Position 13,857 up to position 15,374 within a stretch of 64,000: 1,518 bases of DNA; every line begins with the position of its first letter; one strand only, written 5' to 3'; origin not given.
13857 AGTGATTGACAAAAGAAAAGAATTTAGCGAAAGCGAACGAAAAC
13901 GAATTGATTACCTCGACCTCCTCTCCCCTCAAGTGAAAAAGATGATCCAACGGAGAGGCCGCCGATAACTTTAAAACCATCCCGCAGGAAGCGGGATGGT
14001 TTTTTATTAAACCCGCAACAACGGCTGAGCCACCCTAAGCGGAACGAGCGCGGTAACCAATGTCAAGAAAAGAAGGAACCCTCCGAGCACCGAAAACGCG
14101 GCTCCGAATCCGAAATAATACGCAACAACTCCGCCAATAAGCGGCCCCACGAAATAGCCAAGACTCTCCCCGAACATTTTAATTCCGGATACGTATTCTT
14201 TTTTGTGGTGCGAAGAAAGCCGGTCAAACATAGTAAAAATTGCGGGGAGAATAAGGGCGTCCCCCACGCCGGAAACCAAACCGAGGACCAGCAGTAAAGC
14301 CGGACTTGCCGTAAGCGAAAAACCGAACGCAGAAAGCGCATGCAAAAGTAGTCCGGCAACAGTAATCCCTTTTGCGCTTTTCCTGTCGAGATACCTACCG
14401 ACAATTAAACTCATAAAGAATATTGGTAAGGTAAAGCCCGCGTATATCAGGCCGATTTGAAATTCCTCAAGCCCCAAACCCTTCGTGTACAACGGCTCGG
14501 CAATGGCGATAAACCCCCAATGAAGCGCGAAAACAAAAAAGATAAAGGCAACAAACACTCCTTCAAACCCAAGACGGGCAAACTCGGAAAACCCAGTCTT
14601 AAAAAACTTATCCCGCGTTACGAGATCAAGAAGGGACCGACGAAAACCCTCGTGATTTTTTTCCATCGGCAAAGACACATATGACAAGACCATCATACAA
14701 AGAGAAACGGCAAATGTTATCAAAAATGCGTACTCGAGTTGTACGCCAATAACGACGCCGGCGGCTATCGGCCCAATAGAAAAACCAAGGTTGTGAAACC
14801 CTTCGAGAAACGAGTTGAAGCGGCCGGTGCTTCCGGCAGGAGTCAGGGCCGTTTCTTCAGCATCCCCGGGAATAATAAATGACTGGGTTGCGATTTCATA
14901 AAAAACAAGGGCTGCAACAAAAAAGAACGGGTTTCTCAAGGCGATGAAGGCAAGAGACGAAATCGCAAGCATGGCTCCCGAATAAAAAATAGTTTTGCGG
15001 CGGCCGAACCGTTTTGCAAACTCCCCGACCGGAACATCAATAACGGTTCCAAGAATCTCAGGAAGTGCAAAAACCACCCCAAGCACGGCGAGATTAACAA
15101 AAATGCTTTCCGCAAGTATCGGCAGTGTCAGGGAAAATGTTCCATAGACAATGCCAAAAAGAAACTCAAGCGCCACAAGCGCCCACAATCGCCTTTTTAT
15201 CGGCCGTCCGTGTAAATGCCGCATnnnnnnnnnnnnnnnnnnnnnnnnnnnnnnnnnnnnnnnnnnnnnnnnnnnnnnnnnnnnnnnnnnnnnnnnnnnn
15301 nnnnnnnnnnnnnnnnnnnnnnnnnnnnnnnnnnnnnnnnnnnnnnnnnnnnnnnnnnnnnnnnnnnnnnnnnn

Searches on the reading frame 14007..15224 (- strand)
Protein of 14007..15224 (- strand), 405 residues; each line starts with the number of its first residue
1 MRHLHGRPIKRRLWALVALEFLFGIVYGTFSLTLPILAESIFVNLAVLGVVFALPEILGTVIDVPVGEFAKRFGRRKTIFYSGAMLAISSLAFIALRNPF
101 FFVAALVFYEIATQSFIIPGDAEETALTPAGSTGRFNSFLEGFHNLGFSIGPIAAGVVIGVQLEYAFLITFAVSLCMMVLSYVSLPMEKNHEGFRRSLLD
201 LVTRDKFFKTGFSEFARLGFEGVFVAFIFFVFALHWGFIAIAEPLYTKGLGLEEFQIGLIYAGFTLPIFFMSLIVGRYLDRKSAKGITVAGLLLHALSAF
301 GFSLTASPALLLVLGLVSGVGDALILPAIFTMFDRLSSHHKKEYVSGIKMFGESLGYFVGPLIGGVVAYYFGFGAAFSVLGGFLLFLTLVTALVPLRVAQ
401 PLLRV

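Call 38: search_protein_families(library=pfam, proteins=[window:14007-15224:-], max_evalue=0.0001)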
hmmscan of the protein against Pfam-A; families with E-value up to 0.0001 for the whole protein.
window:14007-15224:- (405 aa): 2 families
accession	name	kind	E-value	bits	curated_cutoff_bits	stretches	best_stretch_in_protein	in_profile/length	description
PF07690.21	MFS_1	-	1.5e-39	136.4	33.4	2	225-395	1-173/347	Major Facilitator Superfamily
PF05977.19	MFS_3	-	5.4e-08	32.2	27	1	256-397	46-190/524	Transmembrane secretion effector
